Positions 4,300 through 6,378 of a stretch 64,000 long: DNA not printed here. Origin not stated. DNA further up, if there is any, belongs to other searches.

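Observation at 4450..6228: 592-aa amino-acid-kinase-fold protein with large insertions and a novel N-terminal domain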

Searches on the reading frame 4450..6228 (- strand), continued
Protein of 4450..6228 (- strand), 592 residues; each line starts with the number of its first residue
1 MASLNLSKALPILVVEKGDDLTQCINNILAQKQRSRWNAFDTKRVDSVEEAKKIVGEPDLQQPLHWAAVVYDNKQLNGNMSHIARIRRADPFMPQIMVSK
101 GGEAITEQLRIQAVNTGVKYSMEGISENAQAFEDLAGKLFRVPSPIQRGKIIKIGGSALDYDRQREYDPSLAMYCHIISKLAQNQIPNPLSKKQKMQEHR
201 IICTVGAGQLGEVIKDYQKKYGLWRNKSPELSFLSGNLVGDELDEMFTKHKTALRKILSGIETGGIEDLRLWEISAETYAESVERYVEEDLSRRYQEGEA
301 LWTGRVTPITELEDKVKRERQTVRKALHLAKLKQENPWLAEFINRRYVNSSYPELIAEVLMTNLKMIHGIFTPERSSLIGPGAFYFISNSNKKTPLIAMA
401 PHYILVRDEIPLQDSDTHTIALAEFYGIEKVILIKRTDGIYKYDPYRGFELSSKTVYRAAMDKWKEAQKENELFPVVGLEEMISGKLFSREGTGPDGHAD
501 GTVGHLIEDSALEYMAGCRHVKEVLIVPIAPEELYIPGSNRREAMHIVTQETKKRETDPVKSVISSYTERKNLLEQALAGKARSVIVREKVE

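Call 38: search_protein_families(library=ncbifam, proteins=[L005:7569-7952:+], max_evalue=0.01)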
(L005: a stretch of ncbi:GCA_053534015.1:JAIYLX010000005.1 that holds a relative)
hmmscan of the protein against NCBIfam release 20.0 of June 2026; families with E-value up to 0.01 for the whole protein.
L005:7569-7952:+ (127 aa): 15 families
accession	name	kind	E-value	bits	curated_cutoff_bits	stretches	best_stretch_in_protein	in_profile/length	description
NF007018.1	PRK09483.1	equivalog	1.5e-07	31.2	280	1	5-114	4-112/217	UvrY/SirA/GacA family response regulator transcription factor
NF006900.1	PRK09390.1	equivalog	9.6e-06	25.3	255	1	41-114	39-113/203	response regulator FixJ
NF007005.1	PRK09468.1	equivalog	1.7e-05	24.4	331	1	3-114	4-112/237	osmolarity response regulator transcription factor OmpR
NF052313.1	T9SS_RR_PorX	equivalog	1.8e-05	23.7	300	1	38-92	32-85/513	T9SS response regulator signal transducer PorX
NF045991.1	RespRegCtrARhodob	equivalog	5.7e-05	23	350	1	5-100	3-96/224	response regulator transcription factor CtrA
NF046022.1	RespRegCpdRBruc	equivalog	0.00038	20.4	180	1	4-87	3-81/120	cell cycle two-component system response regulator CpdR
NF012023.0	PRK15479.1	equivalog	0.00079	19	337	1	4-88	2-81/224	transcriptional regulator TctD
NF041734.1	resp_reg_RppA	equivalog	0.0015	17.9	250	1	34-94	32-89/229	two-component system response regulator RppA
NF008469.0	PRK11361.1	equivalog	0.0016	17.2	714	1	3-104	5-101/461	acetoacetate metabolism transcriptional regulator AtoC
NF007935.0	PRK10651.1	equivalog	0.0032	16.7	250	1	37-115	39-118/216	two-component system response regulator NarL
NF045901.1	HisKinLetSLeg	equivalog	0.0035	15.3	1650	1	4-94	673-760/906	two-component system sensor histidine kinase LetS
NF033120.0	vanR_FM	exception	0.0038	16.9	460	1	37-115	34-112/231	vancomycin resistance response regulator transcription factor, VanR-F/VanR-M family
NF041367.1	CheY_Halo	equivalog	0.0044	17.4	200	1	5-106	1-100/114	chemotaxis protein CheY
TIGR01818.1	ntrC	equivalog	0.0084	14.9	558.6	1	19-104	11-95/463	nitrogen regulation protein NR(I)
NF045505.1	RR_RssB_Pseudo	equivalog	0.0096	15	700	1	5-89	8-87/394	two-component system response regulator RssB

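Call 45: find_encoding_contigs(protein=P0024, flank=5000, max_places=1)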
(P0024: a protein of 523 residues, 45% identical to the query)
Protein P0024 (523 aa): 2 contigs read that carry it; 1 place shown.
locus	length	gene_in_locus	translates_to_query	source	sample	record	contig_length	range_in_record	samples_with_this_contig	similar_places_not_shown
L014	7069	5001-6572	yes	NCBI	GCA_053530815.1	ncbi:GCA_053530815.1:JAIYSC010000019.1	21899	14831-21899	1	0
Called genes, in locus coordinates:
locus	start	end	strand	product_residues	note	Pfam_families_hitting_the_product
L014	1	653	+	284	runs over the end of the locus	PF00155:Aminotran_1_2 (weak), PF01041:DegT_DnrJ_EryC1, PF27296:MJ1341_C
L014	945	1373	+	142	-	PF07282:Cas12f1-like_TNB (faint), PF09723:Zn_ribbon_8 (faint), PF24441:DUF7560 (faint), PF08271:Zn_Ribbon_TF (faint), PF13248:Zn_ribbon_3 (faint)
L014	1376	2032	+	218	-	-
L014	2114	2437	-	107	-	PF14213:DUF4325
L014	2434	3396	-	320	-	-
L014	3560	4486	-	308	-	PF04014:MazE_antitoxin (weak)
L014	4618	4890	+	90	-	-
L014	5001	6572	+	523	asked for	PF00696:AA_kinase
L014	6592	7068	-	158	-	?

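Call 46: find_encoding_contigs(protein=P0029, flank=5000, max_places=1)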
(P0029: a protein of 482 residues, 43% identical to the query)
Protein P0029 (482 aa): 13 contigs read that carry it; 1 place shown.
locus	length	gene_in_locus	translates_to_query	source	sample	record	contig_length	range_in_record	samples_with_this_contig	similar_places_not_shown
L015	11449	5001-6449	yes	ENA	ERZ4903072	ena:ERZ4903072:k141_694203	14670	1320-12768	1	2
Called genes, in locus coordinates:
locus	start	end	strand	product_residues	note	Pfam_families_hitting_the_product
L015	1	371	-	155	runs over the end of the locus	PF02700:PurS (weak)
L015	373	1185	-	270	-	PF07685:GATase_3 (faint), PF13507:GATase_5, PF00117:GATase, PF01965:DJ-1_PfpI (weak)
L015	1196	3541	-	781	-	PF18072:FGAR-AT_linker, PF00586:AIRS, PF02769:AIRS_C, PF00586:AIRS, PF02769:AIRS_C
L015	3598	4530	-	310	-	PF04014:MazE_antitoxin (weak)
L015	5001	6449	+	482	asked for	-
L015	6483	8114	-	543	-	PF00696:AA_kinase (faint)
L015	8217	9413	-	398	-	PF08245:Mur_ligase_M, PF27239:FOL3_C, PF02875:Mur_ligase_C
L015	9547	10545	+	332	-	PF02685:Glucokinase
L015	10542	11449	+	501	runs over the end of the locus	PF00479:G6PD_N, PF02781:G6PD_C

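Call 47: find_encoding_contigs(protein=P0004, flank=5000, max_places=1)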
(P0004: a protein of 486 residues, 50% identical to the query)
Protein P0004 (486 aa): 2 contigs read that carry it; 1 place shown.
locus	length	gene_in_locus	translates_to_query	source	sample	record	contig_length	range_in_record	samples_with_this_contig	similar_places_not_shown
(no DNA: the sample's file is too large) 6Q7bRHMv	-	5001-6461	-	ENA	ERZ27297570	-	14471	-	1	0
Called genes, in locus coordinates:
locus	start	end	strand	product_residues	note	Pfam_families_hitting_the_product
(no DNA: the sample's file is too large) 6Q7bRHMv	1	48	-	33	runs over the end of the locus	-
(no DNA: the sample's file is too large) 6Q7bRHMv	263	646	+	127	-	-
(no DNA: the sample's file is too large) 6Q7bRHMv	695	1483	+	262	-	-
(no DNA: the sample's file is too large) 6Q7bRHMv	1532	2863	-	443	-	PF00226:DnaJ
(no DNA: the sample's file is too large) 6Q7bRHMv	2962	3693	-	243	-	PF02348:CTP_transf_3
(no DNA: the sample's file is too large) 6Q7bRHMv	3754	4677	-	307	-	PF04014:MazE_antitoxin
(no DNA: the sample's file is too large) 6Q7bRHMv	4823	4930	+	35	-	-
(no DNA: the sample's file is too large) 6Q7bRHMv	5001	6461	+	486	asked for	PF00696:AA_kinase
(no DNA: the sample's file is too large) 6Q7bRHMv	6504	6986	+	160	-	PF04074:DUF386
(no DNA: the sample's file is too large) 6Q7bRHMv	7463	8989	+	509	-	?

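Call 48: find_encoding_contigs(protein=P0015, flank=5000, max_places=1)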
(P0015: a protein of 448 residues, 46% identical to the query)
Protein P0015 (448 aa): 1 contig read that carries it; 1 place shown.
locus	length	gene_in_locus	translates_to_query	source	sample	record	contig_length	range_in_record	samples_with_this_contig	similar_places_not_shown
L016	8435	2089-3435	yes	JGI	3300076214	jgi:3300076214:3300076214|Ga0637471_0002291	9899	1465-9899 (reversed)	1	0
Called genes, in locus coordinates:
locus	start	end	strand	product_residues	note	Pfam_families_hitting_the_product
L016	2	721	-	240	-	?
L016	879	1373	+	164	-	-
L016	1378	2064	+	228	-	-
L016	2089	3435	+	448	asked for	PF00696:AA_kinase (weak)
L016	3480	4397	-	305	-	-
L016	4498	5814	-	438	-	-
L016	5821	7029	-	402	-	-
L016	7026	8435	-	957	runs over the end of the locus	?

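Call 54: search_solved_structures(query=A2, max_evalue=0.01, show_alignments=5)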
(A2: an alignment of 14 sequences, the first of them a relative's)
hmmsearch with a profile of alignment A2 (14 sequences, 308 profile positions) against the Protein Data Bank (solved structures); distinct sequences matched with E-value up to 0.01: 18.
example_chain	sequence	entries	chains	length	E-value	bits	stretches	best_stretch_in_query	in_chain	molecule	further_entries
2bri_A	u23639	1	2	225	3.2e-05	26.6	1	4-186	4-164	URIDYLATE KINASE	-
2bmu_A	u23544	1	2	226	3.3e-05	26.6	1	4-186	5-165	URIDYLATE KINASE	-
2ji5_A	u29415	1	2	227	3.6e-05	26.4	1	4-185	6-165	URIDYLATE KINASE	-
2brx_A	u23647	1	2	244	4.3e-05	26.2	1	4-186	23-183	URIDYLATE KINASE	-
4f6t_B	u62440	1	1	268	5.4e-05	25.8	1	43-174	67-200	Molybdenum storage protein subunit beta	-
6gu5_B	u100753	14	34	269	5.5e-05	25.8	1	43-174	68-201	Molybdenum storage protein subunit beta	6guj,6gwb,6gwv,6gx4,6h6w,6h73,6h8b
2ogx_B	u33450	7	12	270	5.5e-05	25.8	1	43-174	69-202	Molybdenum storage protein subunit beta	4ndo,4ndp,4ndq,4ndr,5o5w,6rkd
6h74_B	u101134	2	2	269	7.4e-05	25.4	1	43-174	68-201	Molybdenum storage protein subunit beta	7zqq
6ris_B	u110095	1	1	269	0.00012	24.8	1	85-174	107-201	Molybdenum storage protein subunit beta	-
6yt3_B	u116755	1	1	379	0.00019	24.1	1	43-174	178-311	Thioredoxin,Molybdenum storage protein subunit beta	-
4f6t_A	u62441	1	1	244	0.00021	23.9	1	135-172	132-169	Molybdenum storage protein subunit alpha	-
6h6w_A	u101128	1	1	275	0.00022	23.8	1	133-172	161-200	Molybdenum storage protein subunit alpha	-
7n9d_A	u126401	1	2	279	0.00024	23.7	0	145-178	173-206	Isopentenyl phosphate kinase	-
7lnt_A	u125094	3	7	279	0.00024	23.7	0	145-178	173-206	Isopentenyl phosphate kinase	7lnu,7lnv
6gu5_A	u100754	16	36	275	0.0003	23.4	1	135-172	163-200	Molybdenum storage protein subunit alpha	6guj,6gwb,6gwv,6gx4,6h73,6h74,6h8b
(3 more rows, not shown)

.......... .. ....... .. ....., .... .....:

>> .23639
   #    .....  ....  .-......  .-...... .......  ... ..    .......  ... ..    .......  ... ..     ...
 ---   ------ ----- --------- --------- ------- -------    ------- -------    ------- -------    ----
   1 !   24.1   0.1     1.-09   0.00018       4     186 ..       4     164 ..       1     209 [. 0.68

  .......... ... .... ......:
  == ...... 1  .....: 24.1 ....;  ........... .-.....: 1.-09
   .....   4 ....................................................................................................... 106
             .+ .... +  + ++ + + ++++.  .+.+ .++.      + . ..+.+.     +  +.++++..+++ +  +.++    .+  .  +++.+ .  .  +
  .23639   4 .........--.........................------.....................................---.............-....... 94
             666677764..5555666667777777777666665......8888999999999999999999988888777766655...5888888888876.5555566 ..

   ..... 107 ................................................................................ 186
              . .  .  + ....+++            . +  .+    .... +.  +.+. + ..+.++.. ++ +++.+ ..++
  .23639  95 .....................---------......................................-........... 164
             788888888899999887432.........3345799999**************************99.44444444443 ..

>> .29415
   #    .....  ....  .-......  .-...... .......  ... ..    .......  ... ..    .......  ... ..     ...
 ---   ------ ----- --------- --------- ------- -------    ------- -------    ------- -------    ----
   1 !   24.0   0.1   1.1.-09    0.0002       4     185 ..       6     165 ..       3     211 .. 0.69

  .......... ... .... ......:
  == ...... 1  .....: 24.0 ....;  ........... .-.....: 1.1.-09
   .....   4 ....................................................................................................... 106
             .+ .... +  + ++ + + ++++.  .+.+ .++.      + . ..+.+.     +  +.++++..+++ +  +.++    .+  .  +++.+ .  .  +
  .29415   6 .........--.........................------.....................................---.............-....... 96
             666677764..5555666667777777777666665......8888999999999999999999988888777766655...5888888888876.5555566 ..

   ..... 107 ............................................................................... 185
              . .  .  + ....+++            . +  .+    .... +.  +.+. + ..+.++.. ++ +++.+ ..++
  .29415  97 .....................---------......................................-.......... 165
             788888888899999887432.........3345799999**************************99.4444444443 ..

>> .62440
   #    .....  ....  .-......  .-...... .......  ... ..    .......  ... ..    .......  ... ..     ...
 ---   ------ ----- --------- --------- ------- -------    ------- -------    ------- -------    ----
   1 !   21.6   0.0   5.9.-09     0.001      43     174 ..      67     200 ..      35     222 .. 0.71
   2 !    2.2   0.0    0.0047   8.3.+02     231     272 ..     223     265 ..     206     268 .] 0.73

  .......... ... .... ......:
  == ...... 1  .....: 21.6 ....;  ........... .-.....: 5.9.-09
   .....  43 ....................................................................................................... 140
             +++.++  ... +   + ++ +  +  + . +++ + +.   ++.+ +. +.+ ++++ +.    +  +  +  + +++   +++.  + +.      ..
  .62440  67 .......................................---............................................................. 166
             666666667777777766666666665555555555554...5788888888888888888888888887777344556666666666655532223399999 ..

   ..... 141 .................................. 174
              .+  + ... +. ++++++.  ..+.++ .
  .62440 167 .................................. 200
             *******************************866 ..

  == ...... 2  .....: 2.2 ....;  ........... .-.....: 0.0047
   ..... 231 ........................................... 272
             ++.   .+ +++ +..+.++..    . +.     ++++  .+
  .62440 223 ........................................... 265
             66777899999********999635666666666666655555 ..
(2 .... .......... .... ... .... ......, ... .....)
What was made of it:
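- On Archaeal UMP kinase (TIGR02076 pyrH_arch): In the HMM alignment to P. furiosus UMPK, GGGKLAR aligns with GAGQxG-D/E212 (call 54).
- On Molybdenum storage protein (MosA/MosB): Profile E 5.4e-5 (call 54). This stretch aligns to GAGQxGD/E (call 54).
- Closest known: Molybdenum storage protein, beta subunit. Same: Shares the GAG Gly-loop, the extended P-x-Y...IP..x-T/S-D loop, the [KD]-x-[TE]-DG-[IL]-Y..[DN]-P nucleotide motif and the L-[IL]-E...L helix (call 54).
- Closest known: Archaeal UMP kinase. Same: Best sequence-profile hit (E 3e-5; call 54).
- The Arg that binds the acceptor phosphate in UMPK (and the Arg pair in the MosB 'GAGTRAR' loop) is Asp/Glu212 here (call 54). The Arg residues of the MosB Gly-loop (GAGTRAR) are Q/x/D-E in this family (call 54), so the pocket is acidic rather than anion-binding. 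The acceptor-site Arg/His of related enzymes is lost (call 54). The UMP-phosphate Arg is replaced by Asp/Glu (call 54).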

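Call 61: search_protein_families(library=padloc, proteins=[window:4450-6228:-], max_evalue=0.01)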
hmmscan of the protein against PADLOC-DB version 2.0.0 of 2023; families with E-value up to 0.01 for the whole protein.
window:4450-6228:- (592 aa): 0 families

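Call 69: list_cluster_members(proteins=[P0001, P0016, P0091, P0099, P0111, P0126, P0086, P0116, P0102, P0088])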
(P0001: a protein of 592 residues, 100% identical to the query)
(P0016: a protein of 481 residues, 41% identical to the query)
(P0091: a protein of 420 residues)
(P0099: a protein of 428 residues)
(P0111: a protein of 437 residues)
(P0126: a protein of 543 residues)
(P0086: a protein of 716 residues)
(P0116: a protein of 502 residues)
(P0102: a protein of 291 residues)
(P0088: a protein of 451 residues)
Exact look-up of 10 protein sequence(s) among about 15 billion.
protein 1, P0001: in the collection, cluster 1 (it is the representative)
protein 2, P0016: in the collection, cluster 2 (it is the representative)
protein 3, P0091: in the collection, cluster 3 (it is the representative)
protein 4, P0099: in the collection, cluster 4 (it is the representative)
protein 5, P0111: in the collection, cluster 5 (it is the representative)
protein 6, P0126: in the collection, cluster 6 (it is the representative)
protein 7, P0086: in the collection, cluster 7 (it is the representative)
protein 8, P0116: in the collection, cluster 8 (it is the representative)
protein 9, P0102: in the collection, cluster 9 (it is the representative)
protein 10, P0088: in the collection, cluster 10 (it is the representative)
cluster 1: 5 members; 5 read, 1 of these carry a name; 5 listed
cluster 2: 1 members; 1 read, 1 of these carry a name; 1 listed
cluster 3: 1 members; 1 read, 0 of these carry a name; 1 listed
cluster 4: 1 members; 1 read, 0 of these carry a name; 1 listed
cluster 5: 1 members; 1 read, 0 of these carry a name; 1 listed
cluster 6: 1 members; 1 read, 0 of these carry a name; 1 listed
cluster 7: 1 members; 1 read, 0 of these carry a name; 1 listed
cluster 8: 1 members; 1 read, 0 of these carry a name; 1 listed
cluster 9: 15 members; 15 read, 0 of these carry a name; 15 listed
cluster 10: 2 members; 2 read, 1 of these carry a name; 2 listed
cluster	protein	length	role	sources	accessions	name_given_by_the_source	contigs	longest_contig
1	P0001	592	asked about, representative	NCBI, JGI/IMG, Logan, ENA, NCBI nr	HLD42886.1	MAG TPA: hypothetical protein VJB08_02760 [Candidatus Nanoarchaeia archaeon] | hypothetical protein [Candidatus Nanoarchaeia archaeon]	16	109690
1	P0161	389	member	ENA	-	-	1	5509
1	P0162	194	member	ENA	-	-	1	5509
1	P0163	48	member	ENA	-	-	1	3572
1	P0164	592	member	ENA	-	-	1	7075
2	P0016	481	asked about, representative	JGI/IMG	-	isopentenyl phosphate kinase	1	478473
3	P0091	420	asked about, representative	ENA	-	-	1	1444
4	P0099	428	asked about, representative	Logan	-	-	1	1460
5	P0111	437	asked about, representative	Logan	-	-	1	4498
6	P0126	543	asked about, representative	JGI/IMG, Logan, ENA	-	-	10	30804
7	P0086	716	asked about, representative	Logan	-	-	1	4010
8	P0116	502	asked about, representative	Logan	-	-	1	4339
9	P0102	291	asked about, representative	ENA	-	-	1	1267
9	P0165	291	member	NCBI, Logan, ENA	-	-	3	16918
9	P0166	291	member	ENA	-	-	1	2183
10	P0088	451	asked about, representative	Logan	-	-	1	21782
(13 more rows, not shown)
